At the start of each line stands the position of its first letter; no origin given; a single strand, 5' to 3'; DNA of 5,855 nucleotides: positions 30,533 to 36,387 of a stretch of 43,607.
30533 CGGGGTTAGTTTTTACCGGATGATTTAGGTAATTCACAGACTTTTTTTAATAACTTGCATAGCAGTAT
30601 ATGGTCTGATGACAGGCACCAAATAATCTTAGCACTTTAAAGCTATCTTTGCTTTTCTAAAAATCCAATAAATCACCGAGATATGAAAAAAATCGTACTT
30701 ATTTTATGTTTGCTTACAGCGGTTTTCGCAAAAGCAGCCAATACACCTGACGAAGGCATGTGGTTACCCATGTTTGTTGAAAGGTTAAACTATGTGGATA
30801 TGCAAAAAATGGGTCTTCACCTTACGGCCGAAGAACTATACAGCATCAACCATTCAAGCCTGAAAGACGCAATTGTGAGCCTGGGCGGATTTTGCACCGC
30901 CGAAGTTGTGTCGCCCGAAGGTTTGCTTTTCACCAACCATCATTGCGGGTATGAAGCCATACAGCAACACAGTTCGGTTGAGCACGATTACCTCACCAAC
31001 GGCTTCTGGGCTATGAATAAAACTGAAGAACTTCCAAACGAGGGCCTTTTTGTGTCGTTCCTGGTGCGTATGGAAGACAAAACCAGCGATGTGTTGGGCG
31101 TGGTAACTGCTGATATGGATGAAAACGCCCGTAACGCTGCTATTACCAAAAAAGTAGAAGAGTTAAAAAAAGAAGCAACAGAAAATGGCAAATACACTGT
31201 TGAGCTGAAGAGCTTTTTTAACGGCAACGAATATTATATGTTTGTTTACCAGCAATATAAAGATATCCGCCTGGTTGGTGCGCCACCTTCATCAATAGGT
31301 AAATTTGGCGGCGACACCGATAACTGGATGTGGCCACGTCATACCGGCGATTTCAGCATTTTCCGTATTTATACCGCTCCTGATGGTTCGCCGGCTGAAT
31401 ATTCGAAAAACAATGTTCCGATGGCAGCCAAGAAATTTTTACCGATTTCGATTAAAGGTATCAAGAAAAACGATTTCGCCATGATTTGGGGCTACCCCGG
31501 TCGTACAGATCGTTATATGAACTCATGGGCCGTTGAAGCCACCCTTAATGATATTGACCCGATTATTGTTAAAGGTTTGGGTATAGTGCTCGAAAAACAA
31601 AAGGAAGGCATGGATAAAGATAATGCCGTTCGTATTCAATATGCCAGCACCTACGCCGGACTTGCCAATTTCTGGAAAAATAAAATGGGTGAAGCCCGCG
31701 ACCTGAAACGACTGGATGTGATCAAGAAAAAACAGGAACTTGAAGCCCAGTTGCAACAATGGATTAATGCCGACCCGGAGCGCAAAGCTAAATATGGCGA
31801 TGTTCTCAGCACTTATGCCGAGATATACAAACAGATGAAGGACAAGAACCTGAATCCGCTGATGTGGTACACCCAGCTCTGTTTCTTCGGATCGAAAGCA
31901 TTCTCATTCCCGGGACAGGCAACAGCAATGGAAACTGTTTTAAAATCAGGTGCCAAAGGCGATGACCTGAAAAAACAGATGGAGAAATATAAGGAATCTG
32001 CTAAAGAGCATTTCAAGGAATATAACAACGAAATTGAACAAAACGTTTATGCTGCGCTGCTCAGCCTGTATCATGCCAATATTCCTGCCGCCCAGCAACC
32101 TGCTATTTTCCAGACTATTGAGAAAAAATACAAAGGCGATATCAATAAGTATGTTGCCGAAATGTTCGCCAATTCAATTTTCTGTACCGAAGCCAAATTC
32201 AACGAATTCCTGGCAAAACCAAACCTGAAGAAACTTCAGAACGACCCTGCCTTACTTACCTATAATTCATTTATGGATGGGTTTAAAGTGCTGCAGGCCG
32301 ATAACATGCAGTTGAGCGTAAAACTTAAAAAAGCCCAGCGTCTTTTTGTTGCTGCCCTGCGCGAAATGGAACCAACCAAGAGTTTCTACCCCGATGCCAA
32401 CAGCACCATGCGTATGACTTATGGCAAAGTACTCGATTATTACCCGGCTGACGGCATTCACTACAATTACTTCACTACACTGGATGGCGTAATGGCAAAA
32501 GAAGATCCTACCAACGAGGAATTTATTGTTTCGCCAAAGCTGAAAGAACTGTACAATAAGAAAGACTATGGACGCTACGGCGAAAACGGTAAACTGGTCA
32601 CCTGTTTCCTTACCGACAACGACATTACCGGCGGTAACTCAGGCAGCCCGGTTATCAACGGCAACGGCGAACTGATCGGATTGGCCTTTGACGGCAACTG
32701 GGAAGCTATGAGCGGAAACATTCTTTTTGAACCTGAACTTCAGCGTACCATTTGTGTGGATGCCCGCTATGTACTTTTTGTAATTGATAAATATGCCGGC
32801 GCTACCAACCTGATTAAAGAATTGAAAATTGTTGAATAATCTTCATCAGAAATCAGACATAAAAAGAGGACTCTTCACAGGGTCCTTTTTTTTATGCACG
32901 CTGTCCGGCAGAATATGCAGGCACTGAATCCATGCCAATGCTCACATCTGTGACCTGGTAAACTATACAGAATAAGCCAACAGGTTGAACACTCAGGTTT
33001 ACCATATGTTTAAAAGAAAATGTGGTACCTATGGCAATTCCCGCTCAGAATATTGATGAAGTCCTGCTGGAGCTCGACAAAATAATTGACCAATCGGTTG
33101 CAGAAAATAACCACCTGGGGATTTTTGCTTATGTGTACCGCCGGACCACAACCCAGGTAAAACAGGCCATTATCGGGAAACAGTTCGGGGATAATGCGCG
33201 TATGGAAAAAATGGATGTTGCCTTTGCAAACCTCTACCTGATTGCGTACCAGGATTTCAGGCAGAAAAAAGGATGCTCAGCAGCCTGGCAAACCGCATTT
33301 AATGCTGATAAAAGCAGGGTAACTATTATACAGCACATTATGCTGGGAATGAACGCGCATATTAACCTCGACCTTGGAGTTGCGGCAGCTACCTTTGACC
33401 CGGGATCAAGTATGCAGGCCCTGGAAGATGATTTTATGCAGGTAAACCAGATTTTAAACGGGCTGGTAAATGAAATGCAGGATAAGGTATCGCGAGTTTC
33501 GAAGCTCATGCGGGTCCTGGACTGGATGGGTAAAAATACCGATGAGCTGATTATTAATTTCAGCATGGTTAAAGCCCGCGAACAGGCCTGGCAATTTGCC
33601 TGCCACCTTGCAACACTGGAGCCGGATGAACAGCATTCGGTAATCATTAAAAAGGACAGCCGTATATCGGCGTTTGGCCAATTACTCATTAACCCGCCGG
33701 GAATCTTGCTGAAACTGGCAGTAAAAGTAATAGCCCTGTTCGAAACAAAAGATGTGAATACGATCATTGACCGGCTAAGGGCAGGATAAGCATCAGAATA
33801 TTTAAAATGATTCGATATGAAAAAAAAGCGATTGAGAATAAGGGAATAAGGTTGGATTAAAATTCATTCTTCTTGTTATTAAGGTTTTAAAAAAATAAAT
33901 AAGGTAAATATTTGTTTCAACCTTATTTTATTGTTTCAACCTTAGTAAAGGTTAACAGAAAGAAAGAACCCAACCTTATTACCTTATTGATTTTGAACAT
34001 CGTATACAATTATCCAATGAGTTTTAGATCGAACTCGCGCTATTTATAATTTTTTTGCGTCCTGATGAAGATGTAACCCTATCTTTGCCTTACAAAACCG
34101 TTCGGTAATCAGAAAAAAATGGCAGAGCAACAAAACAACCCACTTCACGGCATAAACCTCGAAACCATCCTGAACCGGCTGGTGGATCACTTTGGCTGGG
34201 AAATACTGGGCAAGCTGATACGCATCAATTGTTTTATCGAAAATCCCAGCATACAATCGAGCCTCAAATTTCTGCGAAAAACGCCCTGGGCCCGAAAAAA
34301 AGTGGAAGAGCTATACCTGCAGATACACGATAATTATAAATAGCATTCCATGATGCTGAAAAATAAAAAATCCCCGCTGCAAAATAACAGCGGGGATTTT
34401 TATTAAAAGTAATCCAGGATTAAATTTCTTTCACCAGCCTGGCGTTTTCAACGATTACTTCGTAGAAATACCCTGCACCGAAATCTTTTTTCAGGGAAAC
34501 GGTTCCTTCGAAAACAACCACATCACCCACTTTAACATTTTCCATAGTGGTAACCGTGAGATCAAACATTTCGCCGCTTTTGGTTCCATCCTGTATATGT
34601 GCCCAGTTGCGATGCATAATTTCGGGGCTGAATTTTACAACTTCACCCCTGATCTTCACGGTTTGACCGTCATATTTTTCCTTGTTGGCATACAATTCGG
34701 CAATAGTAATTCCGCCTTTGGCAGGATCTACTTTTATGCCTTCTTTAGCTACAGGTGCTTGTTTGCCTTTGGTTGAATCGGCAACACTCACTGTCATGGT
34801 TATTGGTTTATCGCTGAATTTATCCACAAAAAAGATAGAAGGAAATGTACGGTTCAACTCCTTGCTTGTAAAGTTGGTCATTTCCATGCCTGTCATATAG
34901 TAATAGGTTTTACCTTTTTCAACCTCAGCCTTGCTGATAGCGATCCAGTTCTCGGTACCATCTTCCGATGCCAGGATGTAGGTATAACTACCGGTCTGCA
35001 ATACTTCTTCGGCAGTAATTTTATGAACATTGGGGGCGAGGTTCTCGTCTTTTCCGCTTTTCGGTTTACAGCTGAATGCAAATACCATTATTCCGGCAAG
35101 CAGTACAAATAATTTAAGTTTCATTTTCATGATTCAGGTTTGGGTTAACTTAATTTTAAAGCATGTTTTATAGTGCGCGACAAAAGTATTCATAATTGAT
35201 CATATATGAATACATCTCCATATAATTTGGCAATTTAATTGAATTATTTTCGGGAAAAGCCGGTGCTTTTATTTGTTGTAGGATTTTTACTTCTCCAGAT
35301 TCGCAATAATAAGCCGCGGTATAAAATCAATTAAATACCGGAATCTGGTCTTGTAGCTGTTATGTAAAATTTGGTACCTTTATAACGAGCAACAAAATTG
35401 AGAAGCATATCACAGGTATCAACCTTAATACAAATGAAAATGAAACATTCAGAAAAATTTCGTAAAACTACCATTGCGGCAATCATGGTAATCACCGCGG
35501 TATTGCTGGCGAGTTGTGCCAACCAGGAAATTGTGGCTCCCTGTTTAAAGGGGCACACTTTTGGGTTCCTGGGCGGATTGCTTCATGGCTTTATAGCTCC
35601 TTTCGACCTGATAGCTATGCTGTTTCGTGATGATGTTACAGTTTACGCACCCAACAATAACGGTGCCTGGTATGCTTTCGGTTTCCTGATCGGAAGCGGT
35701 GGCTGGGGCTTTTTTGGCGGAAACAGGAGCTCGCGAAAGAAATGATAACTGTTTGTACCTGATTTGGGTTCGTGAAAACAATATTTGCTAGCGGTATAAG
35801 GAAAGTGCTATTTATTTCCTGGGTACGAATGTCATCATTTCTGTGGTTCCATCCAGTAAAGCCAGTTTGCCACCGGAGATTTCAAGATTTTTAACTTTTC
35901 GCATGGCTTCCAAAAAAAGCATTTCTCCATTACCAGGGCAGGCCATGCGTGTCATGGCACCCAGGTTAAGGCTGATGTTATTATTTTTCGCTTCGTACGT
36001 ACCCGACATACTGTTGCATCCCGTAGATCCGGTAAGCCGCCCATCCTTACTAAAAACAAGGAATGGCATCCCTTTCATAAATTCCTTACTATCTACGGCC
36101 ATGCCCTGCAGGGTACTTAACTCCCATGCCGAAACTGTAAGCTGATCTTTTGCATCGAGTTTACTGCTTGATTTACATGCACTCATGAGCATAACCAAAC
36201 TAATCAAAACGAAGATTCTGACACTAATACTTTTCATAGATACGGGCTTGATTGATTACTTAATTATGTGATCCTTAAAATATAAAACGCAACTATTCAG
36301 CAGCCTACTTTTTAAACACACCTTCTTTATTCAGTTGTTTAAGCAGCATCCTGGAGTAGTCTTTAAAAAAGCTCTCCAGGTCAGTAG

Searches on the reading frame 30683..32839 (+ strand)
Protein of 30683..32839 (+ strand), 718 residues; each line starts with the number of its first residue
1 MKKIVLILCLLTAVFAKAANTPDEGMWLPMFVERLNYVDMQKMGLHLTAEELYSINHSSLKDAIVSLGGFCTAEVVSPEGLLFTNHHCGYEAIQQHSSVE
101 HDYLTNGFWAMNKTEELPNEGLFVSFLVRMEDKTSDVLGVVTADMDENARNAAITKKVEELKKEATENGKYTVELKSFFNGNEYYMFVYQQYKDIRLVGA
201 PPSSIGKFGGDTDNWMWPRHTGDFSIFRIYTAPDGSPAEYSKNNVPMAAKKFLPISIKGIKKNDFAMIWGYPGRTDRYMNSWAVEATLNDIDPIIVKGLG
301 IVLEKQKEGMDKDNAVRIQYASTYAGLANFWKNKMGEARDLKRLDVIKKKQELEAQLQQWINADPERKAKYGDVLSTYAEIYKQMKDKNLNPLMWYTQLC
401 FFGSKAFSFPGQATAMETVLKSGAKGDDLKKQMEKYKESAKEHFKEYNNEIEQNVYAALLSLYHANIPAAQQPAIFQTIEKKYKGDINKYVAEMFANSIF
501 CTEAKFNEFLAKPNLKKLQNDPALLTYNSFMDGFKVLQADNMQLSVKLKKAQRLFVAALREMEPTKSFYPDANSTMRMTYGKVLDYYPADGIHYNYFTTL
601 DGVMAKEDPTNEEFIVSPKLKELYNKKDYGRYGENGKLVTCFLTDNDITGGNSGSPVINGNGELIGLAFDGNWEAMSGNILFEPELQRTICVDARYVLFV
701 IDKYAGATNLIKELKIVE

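Call 17: search_protein_families(library=pfam, proteins=[window:30683-32839:+], max_evalue=0.01)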
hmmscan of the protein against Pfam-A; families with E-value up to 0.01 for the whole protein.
window:30683-32839:+ (718 aa): 6 families
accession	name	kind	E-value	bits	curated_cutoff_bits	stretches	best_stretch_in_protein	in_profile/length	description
PF10459.15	Peptidase_S46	-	5.2e-245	815.8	22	1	23-716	2-698/698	Peptidase S46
PF13365.12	Trypsin_2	-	5.6e-06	27.6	27.6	1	635-667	115-144/144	Trypsin-like peptidase domain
PF00089.32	Trypsin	-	5.3e-05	23.6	20.6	0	641-671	166-198/220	Trypsin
PF00949.27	Peptidase_S7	-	0.00037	20.8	20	1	618-670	68-115/131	Peptidase S7, Flavivirus NS3 serine protease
PF21893.1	DUF6918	-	0.0051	17.7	27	0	108-168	70-125/141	Family of unknown function (DUF6918)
PF24549.1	DUF7602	-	0.0079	16.6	27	0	477-553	9-85/89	Domain of unknown function (DUF7602)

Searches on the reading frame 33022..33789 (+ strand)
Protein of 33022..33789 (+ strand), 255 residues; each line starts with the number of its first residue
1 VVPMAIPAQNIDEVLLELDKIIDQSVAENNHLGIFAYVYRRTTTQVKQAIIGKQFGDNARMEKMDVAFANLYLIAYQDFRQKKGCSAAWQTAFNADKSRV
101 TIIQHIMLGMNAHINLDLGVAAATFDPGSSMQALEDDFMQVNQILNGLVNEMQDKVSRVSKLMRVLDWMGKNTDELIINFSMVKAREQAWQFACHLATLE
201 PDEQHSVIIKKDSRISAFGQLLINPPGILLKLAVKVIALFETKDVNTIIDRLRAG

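Call 17: search_protein_families(library=pfam, proteins=[window:33022-33789:+], max_evalue=0.01)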
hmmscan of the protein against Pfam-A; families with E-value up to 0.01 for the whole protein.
window:33022-33789:+ (255 aa): 2 families
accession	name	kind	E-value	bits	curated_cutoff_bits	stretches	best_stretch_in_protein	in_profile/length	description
PF19458.4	DUF5995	-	2.4e-68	230.2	27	1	11-225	1-225/225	Family of unknown function (DUF5995)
PF16727.10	REV1_C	-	0.0072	17.2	26.5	0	135-193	20-71/91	DNA repair protein REV1 C-terminal domain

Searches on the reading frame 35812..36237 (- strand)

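Call 17: search_protein_families(library=pfam, proteins=[window:35812-36237:-], max_evalue=0.01)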
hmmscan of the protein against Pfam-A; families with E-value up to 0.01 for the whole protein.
window:35812-36237:- (141 aa): 1 family
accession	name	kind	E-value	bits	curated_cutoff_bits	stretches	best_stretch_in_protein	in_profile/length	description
PF03724.22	META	-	4.1e-23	81.9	24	1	31-137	2-108/109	META domain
